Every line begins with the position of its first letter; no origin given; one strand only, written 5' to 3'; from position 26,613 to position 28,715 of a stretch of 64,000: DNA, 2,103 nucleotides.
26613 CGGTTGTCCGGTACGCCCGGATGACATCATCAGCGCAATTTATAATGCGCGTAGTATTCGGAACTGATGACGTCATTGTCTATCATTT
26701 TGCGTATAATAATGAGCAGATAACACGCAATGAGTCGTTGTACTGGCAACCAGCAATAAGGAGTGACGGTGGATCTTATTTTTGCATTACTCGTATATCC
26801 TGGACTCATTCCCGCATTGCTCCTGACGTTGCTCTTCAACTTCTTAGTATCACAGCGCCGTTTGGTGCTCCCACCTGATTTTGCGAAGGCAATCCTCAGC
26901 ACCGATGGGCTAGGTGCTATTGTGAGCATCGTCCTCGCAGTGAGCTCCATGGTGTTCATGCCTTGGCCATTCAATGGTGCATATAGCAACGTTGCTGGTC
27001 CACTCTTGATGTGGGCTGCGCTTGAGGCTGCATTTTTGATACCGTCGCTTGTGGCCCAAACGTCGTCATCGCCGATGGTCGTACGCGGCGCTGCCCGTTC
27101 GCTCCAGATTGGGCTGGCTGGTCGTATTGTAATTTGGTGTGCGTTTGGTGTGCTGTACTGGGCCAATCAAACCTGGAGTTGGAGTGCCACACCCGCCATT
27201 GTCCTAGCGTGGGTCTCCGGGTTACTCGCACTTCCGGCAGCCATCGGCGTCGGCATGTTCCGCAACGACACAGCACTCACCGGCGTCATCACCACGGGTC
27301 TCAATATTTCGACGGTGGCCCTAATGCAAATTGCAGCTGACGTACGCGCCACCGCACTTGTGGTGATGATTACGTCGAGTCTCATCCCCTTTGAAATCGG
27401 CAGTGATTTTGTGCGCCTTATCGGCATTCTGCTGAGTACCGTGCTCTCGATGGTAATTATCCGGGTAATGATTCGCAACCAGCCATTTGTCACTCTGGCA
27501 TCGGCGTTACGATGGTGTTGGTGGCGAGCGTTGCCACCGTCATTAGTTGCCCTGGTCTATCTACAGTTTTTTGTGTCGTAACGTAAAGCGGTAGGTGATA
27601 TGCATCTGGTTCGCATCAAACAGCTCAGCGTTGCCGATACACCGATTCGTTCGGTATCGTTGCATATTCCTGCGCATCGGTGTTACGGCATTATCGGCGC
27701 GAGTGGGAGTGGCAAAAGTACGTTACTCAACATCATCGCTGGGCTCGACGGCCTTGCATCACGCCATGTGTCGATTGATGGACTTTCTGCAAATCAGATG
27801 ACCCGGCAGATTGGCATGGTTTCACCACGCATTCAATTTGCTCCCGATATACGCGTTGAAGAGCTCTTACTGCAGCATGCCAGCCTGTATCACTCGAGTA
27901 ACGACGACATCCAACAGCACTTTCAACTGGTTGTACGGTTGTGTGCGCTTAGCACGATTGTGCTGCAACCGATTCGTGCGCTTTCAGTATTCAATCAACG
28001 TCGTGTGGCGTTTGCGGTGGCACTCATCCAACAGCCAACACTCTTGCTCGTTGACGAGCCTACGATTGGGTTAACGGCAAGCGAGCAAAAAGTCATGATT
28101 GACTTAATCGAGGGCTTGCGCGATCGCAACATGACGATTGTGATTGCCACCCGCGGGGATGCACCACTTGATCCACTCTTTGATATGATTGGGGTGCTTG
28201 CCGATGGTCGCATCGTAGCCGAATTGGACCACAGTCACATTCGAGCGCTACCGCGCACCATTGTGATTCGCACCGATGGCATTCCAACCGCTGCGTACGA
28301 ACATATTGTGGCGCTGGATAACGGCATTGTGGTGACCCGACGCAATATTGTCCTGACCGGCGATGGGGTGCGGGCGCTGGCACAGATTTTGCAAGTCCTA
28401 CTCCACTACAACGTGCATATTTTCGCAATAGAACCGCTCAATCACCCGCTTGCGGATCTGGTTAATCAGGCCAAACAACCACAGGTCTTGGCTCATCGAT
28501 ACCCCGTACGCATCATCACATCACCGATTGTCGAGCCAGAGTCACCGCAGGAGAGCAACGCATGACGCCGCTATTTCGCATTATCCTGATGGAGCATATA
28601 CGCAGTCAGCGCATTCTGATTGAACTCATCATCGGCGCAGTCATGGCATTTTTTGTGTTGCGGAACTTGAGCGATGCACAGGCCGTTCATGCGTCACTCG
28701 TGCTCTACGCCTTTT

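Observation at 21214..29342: Eight-gene operon: stripped-down group-4 [NiFe]-hydrogenase / complex-I-like module with no NuoC or NuoI partner, followed directly by an ABC pair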

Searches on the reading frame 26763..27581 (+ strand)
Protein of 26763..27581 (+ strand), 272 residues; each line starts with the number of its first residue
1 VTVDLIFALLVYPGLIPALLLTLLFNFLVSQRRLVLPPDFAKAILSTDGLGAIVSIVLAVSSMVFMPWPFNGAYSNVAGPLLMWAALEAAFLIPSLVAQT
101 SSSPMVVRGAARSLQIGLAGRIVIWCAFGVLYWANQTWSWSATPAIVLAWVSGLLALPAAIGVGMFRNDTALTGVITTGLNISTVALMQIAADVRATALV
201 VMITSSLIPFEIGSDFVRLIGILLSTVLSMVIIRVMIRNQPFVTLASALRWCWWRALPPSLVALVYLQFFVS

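Call 3: search_protein_families(library=pfam, proteins=[window:26763-27581:+], max_evalue=0.1)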
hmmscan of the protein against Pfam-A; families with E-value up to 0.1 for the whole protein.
window:26763-27581:+ (272 aa): 0 families

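Call 4: search_protein_families(library=ncbifam, proteins=[window:26763-27581:+], max_evalue=0.1)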
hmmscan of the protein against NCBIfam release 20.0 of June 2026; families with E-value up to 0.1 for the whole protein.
window:26763-27581:+ (272 aa): 0 families

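Call 25: search_solved_structures(query=A4, max_evalue=10, show_alignments=2)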
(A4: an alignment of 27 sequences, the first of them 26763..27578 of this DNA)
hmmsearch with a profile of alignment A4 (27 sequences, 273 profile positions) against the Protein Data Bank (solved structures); distinct sequences matched with E-value up to 10: 2.
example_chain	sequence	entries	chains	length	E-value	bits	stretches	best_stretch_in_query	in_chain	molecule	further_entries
2n2a_A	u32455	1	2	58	0.54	12.9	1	5-47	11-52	Receptor tyrosine-protein kinase erbB-2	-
9d01_A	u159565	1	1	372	1.5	11.4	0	179-213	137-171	a-iTHR-201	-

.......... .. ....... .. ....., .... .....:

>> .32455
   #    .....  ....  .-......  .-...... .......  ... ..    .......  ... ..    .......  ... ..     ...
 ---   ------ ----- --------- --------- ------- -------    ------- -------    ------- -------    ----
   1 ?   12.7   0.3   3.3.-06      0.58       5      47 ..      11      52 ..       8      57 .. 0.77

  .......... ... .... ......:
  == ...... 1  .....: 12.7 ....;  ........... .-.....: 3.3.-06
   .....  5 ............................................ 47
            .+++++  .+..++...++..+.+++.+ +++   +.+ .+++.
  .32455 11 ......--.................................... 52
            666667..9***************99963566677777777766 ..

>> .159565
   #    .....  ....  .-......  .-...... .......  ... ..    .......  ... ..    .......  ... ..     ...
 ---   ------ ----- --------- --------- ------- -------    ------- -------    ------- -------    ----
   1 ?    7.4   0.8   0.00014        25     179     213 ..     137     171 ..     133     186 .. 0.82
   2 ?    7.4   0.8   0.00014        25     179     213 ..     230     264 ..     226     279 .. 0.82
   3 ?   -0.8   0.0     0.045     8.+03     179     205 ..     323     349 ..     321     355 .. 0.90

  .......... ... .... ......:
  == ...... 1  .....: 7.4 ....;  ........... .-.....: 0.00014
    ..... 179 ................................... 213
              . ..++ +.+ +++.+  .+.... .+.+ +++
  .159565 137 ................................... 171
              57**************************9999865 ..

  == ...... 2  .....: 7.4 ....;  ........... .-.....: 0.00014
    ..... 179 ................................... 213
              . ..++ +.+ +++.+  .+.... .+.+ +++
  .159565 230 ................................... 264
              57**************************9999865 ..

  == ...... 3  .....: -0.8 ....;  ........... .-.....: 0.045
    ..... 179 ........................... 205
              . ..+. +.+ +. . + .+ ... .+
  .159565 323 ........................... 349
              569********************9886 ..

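Call 27: find_homologous_proteins(query=window:26763-27578:+, max_evalue=0.001)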
Query window:26763-27578:+ (272 aa): 51 proteins with E <= 0.001 among 8000 candidates.
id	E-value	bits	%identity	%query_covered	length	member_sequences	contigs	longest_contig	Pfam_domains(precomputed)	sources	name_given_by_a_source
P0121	1.2e-153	529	93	99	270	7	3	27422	-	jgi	-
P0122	1.5e-142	492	85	100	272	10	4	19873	-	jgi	jgi:hypothetical protein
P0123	3.7e-142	491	84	99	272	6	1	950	-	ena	-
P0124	5.8e-142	490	85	99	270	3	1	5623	-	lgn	-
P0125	2.0e-141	488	83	100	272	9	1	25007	-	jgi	jgi:hypothetical protein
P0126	4.8e-141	487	84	99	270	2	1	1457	-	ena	-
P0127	1.8e-140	485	83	100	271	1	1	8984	-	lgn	-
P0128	7.4e-140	483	82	99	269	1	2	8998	-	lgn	-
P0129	2.5e-139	482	83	99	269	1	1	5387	-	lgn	-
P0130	5.3e-139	480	83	99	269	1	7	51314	-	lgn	-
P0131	4.5e-138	477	82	99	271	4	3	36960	-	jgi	jgi:hypothetical protein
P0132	5.7e-138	477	82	99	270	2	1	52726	-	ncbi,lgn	ncbi:MAG: hypothetical protein ACO3F2_07265 [Roseiflexaceae bacterium]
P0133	7.0e-137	474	81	99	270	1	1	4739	-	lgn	-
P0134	3.1e-136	471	80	99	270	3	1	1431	-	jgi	jgi:hypothetical protein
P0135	1.6e-113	397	67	94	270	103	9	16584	-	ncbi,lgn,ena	-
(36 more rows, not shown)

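Call 38: predict_structure(alignment_id=A5)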
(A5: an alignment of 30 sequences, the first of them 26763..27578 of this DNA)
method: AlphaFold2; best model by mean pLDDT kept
length: 272 residues; sequences in the alignment: 30
mean_pLDDT: 85.1   pTM: 0.85
mean pLDDT of the five models: 85.1, 85.0, 84.7, 84.3, 83.9
residues with pLDDT >= 90: 104; 70-90: 145; 50-70: 17; < 50: 6
segments of 3 or more residues with pLDDT < 50: 168-173
pLDDT, mean of each block of 10 residues (from residue 1): 73 83 86 75 85 93 89 81 93 88 83 87 95 88 94 92 64 56 85 92 90 87 94 86 75 93 94 81
secondary structure, 60 per line:
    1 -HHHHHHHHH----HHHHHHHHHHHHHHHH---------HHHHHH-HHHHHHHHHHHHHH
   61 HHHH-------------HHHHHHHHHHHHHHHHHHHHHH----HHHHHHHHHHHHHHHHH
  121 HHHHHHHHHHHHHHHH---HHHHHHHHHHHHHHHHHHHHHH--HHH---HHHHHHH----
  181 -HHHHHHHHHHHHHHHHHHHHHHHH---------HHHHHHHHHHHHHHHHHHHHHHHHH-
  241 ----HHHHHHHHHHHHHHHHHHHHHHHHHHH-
elements in order: H2-10 H15-30 H40-45 H47-64 H78-99 H104-136 H140-161 H170-176 H182-205 H215-239 H245-271
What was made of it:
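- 26763..27581 (+): NuoH/ND1/MbhM-fold membrane subunit (272 aa); no sequence-family match. AF2 model pLDDT 85 (call 38).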

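Call 42: fold_search(model_id=the predicted structure, library=pdb)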
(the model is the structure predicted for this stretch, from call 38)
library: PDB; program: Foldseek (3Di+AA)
matches with E <= 10: 417; with E <= 0.001: 69
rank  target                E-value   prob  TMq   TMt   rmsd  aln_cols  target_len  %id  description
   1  9cd6_r                2.3e-05  1.00  0.61  0.55   6.4       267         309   13  Cryo-EM structure of respiratory supercomplex I in open state (released 2025-08-06)
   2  7r47_H                3.7e-05  1.00  0.62  0.56   5.7       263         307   15  Bovine complex I in the presence of IM1761092, deactive class iii (Composite map) (released 2023-02-08)
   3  9ce2_r                3.7e-05  1.00  0.60  0.54   6.7       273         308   15  Respiratory supercomplex I+III2+IV open state (released 2025-07-09)
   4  7r4g_H                4.8e-05  1.00  0.58  0.51   6.9       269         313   13  Bovine complex I in the presence of IM1761092, slack class ii (Composite map) (released 2023-02-08)
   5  8zou_N1               5.2e-05  1.00  0.60  0.54   6.7       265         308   13  Respirasome open state 2 in presence of metformin (SC-MetO2) (released 2025-11-19)
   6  7r4c_H                5.4e-05  1.00  0.60  0.53   6.6       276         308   14  Bovine complex I in the presence of IM1761092, deactive class v (Composite map) (released 2023-02-08)
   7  7r45_H                6.1e-05  1.00  0.59  0.53   6.1       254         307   14  Bovine complex I in the presence of IM1761092, deactive class i (Composite map) (released 2023-02-08)
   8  7v2d_s                6.4e-05  1.00  0.61  0.56   7.7       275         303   15  Deactive state complex I from Q10 dataset (released 2022-03-02)
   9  8q0f_H                7.6e-05  1.00  0.63  0.55   4.1       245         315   15  Inward-facing, open2 proteoliposome complex I at 3.1 A. Initially purified in DDM. (released 2024-06-05)
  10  7r4d_H                7.6e-05  1.00  0.62  0.56   5.9       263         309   14  Bovine complex I in the presence of IM1761092, deactive class vi (Composite map) (released 2023-02-08)
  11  8zsr_N1               7.9e-05  1.00  0.66  0.59   5.7       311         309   16  Complex I form respirasome open state bound by proguanil (SC-ProgO) (released 2025-12-17)
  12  7r46_H                9.4e-05  1.00  0.65  0.58   6.0       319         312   14  Bovine complex I in the presence of IM1761092, deactive class ii (Composite map) (released 2023-02-08)
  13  6cfw_M                9.8e-05  1.00  0.72  0.63   4.9       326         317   17  cryoEM structure of a respiratory membrane-bound hydrogenase (released 2018-05-23)
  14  6zks_H                9.8e-05  1.00  0.66  0.59   5.8       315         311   16  Deactive complex I, open1 (released 2020-10-07)
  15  8zp8_N1               9.8e-05  1.00  0.60  0.54   8.9       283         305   13  Respirasome open state 1 in presence of metformin(SC-MetO1) (released 2025-12-17)
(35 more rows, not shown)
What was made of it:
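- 26763..27581 (+): Foldseek matches ND1, NuoH, HycD and MbhM, with E 2e-5 to 4e-4 and TM up to 0.72 to 6cfw_M (call 42).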

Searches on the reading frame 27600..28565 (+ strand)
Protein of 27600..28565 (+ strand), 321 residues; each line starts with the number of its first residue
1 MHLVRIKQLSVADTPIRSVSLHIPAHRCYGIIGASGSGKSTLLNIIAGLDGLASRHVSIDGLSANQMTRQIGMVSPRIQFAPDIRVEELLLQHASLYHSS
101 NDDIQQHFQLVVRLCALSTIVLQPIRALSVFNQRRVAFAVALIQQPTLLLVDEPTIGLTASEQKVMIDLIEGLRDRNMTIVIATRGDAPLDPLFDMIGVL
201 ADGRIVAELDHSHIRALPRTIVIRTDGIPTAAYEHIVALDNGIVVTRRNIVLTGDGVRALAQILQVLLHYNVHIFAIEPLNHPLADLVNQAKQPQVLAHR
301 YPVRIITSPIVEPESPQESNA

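Call 3: search_protein_families(library=pfam, proteins=[window:27600-28565:+], max_evalue=0.1)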
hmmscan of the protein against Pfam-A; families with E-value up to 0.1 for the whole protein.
window:27600-28565:+ (321 aa): 6 families
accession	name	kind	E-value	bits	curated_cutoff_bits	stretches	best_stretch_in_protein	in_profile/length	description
PF00005.33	ABC_tran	-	7.5e-21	75.6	25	1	17-155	2-136/137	ABC transporter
PF13304.12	AAA_21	-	6.2e-07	30.2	27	1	29-69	2-52/304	AAA domain, putative AbiEii toxin, Type IV TA system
PF20703.3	nSTAND1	-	0.0011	19.1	27.1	1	20-187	27-162/379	Novel STAND NTPase 1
PF13555.12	AAA_29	-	0.0019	18.3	27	1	24-43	20-39/61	P-loop containing region of AAA domain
PF03193.22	RsgA_GTPase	-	0.0059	16.9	30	1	27-59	107-139/174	RsgA GTPase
PF01926.29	MMR_HSR1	-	0.037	14.6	21.9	0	30-48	3-21/113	50S ribosome-binding GTPase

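Call 4: search_protein_families(library=ncbifam, proteins=[window:27600-28565:+], max_evalue=0.1)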
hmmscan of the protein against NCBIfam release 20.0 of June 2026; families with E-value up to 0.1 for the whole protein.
window:27600-28565:+ (321 aa): 191 families (the best 25 are shown)
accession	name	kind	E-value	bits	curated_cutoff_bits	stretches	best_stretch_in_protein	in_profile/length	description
TIGR01188.1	drrA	subfamily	2.8e-28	99.1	312.45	1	16-210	9-207/302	daunorubicin resistance ABC transporter, ATP-binding protein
TIGR03864.1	PQQ_ABC_ATP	hypoth_equivalog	5e-24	85.1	302.25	1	14-209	15-214/236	ABC transporter, ATP-binding subunit, PQQ-dependent alcohol dehydrogenase system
TIGR03608.1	L_ocin_972_ABC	subfamily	2e-23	83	254.85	1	16-185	14-192/206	putative bacteriocin export ABC transporter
TIGR04521.1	ECF_ATPase_2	equivalog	5.8e-23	81.4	330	1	11-210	16-228/279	energy-coupling factor transporter ATPase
TIGR03740.1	galliderm_ABC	subfamily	7.1e-23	81.4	309.75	1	15-208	15-205/223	lantibiotic protection ABC transporter ATP-binding subunit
TIGR02673.1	FtsE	equivalog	5.3e-22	78.5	264.85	1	15-185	17-195/214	cell division ATP-binding protein FtsE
TIGR03873.1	F420-0_ABC_ATP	hypoth_equivalog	8e-21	74.4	372.4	1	16-214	17-224/256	putative F420-0 ABC transporter ATP-binding protein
NF010060.0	PRK13537.1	equivalog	8.4e-21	74.2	521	1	16-209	31-228/314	nodulation factor ABC transporter ATP-binding protein NodI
NF040933.2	ABC_arch_GlcV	equivalog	1.3e-20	73.6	450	1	16-223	22-238/357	glucose ABC transporter ATP-binding protein GlcV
TIGR00955.1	3a01204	subfamily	1.4e-20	73.5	736.35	1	30-206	55-246/617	pigment precursor permease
NF033858.1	ABC2_perm_RbbA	equivalog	1.5e-20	72.8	1050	1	12-215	13-225/909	ribosome-associated ATPase/putative transporter RbbA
TIGR02142.1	modC_ABC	equivalog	1.8e-20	73.5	285.05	1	18-215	15-220/353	molybdenum ABC transporter ATP-binding protein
TIGR02857.1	CydD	equivalog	3.7e-20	72.4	435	1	8-184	326-515/529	thiol reductant ABC exporter subunit CydD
NF010059.0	PRK13536.1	equivalog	1.2e-19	70.3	549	1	16-208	59-255/342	nodulation factor ABC transporter ATP-binding protein NodI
TIGR03522.1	GldA_ABC_ATP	equivalog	1.5e-19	70.6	402.6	1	13-225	15-230/301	gliding motility-associated ABC transporter ATP-binding subunit GldA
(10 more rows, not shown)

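Call 68: search_protein_families(library=ncbifam, alignment_id=A8, max_evalue=1e-10)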
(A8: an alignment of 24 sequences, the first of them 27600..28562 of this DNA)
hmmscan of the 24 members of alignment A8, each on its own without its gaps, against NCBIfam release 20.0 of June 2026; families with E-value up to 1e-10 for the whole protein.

A. member 1, window:27600-28562:+ (321 aa): 111 families (the best 25 are shown)
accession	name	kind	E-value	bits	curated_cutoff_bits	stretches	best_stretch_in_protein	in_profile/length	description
TIGR01188.1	drrA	subfamily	2.8e-28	99.1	312.45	1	16-210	9-207/302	daunorubicin resistance ABC transporter, ATP-binding protein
TIGR03864.1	PQQ_ABC_ATP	hypoth_equivalog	5e-24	85.1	302.25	1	14-209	15-214/236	ABC transporter, ATP-binding subunit, PQQ-dependent alcohol dehydrogenase system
TIGR03608.1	L_ocin_972_ABC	subfamily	2e-23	83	254.85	1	16-185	14-192/206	putative bacteriocin export ABC transporter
TIGR04521.1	ECF_ATPase_2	equivalog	5.8e-23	81.4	330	1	11-210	16-228/279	energy-coupling factor transporter ATPase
TIGR03740.1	galliderm_ABC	subfamily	7.1e-23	81.4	309.75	1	15-208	15-205/223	lantibiotic protection ABC transporter ATP-binding subunit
TIGR02673.1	FtsE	equivalog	5.3e-22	78.5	264.85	1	15-185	17-195/214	cell division ATP-binding protein FtsE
TIGR03873.1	F420-0_ABC_ATP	hypoth_equivalog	8e-21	74.4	372.4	1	16-214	17-224/256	putative F420-0 ABC transporter ATP-binding protein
NF010060.0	PRK13537.1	equivalog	8.4e-21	74.2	521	1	16-209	31-228/314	nodulation factor ABC transporter ATP-binding protein NodI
NF040933.2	ABC_arch_GlcV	equivalog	1.3e-20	73.6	450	1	16-223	22-238/357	glucose ABC transporter ATP-binding protein GlcV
TIGR00955.1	3a01204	subfamily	1.4e-20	73.5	736.35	1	30-206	55-246/617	pigment precursor permease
NF033858.1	ABC2_perm_RbbA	equivalog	1.5e-20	72.8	1050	1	12-215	13-225/909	ribosome-associated ATPase/putative transporter RbbA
TIGR02142.1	modC_ABC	equivalog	1.8e-20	73.5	285.05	1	18-215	15-220/353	molybdenum ABC transporter ATP-binding protein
TIGR02857.1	CydD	equivalog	3.7e-20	72.4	435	1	8-184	326-515/529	thiol reductant ABC exporter subunit CydD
NF010059.0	PRK13536.1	equivalog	1.2e-19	70.3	549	1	16-208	59-255/342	nodulation factor ABC transporter ATP-binding protein NodI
TIGR03522.1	GldA_ABC_ATP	equivalog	1.5e-19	70.6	402.6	1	13-225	15-230/301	gliding motility-associated ABC transporter ATP-binding subunit GldA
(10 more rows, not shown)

B. families by the number of members that match (of 24 scanned): 175 families (the first 25 are shown)
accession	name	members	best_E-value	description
TIGR01188.1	drrA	24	3.6e-63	daunorubicin resistance ABC transporter, ATP-binding protein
TIGR03522.1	GldA_ABC_ATP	24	6e-57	gliding motility-associated ABC transporter ATP-binding subunit GldA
TIGR03740.1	galliderm_ABC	24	3.3e-51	lantibiotic protection ABC transporter ATP-binding subunit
NF010059.0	PRK13536.1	24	1.7e-50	nodulation factor ABC transporter ATP-binding protein NodI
NF010060.0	PRK13537.1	24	4.1e-50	nodulation factor ABC transporter ATP-binding protein NodI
TIGR01288.1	nodI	24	7.5e-49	nodulation factor ABC transporter ATP-binding protein NodI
NF033858.1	ABC2_perm_RbbA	24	2e-42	ribosome-associated ATPase/putative transporter RbbA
TIGR03864.1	PQQ_ABC_ATP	24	1.1e-41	ABC transporter, ATP-binding subunit, PQQ-dependent alcohol dehydrogenase system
NF040873.1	AztA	24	2e-37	zinc ABC transporter ATP-binding protein AztA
TIGR03771.1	anch_rpt_ABC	24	3e-37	anchored repeat-type ABC transporter ATP-binding subunit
TIGR03873.1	F420-0_ABC_ATP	24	8.1e-37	putative F420-0 ABC transporter ATP-binding protein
TIGR04520.1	ECF_ATPase_1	24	2.1e-36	energy-coupling factor transporter ATPase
TIGR04521.1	ECF_ATPase_2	24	7e-36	energy-coupling factor transporter ATPase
TIGR03410.1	urea_trans_UrtE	24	8.6e-36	urea ABC transporter ATP-binding subunit UrtE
TIGR01166.1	cbiO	24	3.2e-35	cobalt ABC transporter, ATP-binding protein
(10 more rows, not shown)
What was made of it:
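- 27600..28565 (+): ABC-2-exporter-type ATPase (DrrA/GldA/NodI-like, 321 aa). In this clade the signature motif is degenerate (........) and the H-loop His is replaced by Arg. PF00005 at 7.5e-21 (call 3). drrA is the best NCBIfam model for all 24 family members (call 68).
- On ABC-2-type exporter: Family assignment is clear (calls 3, 68).
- Closest known: ABC-2-type exporters. Same: The ATPase is DrrA/GldA/NodI-like in all 24 members scanned, with E down to 4e-63 (call 68).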
